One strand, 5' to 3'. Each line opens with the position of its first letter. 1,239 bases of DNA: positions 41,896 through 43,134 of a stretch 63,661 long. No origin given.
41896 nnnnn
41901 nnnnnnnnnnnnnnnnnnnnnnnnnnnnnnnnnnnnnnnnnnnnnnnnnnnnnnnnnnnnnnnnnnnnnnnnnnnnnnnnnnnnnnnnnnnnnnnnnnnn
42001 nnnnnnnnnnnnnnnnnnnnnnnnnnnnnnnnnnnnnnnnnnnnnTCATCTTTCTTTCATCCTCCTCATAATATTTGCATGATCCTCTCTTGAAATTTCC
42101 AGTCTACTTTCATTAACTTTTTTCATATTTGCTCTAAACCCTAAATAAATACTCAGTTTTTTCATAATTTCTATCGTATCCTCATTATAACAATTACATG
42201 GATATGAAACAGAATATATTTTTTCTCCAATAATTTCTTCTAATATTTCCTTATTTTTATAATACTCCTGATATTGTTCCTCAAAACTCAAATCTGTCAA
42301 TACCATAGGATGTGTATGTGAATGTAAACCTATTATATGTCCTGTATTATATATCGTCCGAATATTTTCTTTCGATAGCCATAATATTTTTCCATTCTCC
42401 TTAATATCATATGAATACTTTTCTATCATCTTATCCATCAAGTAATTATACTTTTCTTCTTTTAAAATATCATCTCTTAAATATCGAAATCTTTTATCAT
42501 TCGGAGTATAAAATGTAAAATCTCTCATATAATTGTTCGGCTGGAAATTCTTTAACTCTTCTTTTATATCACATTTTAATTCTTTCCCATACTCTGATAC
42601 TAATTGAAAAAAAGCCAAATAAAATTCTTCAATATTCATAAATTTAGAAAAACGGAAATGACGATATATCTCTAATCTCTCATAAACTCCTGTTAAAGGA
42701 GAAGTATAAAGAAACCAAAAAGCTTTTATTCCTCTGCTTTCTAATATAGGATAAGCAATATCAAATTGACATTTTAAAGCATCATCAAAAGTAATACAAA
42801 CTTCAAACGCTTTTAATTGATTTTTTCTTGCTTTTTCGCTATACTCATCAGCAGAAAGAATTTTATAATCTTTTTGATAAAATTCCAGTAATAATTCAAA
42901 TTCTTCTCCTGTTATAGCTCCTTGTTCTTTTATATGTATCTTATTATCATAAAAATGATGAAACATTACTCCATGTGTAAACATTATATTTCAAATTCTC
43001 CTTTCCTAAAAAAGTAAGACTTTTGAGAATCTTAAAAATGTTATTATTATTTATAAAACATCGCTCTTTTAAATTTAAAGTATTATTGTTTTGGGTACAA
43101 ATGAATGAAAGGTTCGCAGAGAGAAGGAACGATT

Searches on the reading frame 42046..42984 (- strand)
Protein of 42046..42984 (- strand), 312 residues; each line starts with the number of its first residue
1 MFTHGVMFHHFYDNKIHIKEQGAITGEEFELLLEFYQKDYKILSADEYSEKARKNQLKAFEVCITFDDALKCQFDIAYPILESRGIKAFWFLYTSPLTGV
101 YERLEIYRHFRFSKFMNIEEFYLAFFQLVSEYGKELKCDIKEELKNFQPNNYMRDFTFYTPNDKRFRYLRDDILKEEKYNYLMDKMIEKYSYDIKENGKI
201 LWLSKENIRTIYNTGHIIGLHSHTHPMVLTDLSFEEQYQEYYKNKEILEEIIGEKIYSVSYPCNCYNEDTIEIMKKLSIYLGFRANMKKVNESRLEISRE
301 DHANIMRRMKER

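Call 13: search_protein_families(library=pfam, proteins=[window:42046-42984:-])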
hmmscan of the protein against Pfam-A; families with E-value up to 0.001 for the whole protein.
window:42046-42984:- (312 aa): 1 family
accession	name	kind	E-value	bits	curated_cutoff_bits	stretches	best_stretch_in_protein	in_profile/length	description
PF01522.26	Polysacc_deac_1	-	1.5e-18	67.3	23.1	1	181-279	38-121/124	Polysaccharide deacetylase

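Call 45: find_encoding_contigs(protein=window:42046-42984:-, flank=2500, max_places=10)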
Protein window:42046-42984:- (312 aa): 21 contigs read that carry it; 7 places shown.
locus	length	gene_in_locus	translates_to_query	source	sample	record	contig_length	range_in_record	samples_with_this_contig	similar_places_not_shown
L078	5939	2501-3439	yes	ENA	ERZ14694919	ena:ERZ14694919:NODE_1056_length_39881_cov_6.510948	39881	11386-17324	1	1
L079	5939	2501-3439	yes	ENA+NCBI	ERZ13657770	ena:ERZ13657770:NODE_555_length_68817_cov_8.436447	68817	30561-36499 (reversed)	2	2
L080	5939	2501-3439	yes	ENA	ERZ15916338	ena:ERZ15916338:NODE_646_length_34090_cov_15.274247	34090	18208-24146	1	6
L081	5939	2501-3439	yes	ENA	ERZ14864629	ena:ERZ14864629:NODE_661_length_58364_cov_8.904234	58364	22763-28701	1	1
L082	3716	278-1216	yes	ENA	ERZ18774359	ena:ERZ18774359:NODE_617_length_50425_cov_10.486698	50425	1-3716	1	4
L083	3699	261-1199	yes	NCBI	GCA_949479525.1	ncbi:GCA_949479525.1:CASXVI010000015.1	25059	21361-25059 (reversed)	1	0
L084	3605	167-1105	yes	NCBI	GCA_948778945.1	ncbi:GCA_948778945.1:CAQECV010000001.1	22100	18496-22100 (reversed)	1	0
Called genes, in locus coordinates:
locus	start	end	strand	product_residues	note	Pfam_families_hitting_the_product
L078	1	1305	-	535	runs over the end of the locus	PF00009:GTP_EFTU, PF01926:MMR_HSR1 (faint), PF22042:EF-G_D2, PF03144:GTP_EFTU_D2, PF16658:RF3_C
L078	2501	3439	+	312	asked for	PF01522:Polysacc_deac_1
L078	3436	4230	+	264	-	PF00551:Formyl_trans_N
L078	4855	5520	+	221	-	PF13489:Methyltransf_23, PF01209:Ubie_methyltran (weak), PF05175:MTS, PF03848:TehB, PF13847:Methyltransf_31, PF08241:Methyltransf_11, PF08242:Methyltransf_12, PF13649:Methyltransf_25, +1 more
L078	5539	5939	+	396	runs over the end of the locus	PF02784:Orn_Arg_deC_N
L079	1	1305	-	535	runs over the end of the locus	PF00009:GTP_EFTU, PF01926:MMR_HSR1 (faint), PF22042:EF-G_D2, PF03144:GTP_EFTU_D2, PF16658:RF3_C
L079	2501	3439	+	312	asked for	PF01522:Polysacc_deac_1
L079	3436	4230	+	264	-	PF00551:Formyl_trans_N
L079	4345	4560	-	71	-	PF02599:CsrA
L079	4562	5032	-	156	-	PF02623:FliW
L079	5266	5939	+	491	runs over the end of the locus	PF02465:FliD_N, PF07195:FliD_C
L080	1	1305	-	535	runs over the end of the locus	PF00009:GTP_EFTU, PF01926:MMR_HSR1 (faint), PF22042:EF-G_D2, PF03144:GTP_EFTU_D2, PF16658:RF3_C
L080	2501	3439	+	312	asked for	PF01522:Polysacc_deac_1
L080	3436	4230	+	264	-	PF00551:Formyl_trans_N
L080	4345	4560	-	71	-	PF02599:CsrA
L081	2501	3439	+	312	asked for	PF01522:Polysacc_deac_1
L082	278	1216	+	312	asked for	PF01522:Polysacc_deac_1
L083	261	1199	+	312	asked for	PF01522:Polysacc_deac_1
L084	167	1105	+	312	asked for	PF01522:Polysacc_deac_1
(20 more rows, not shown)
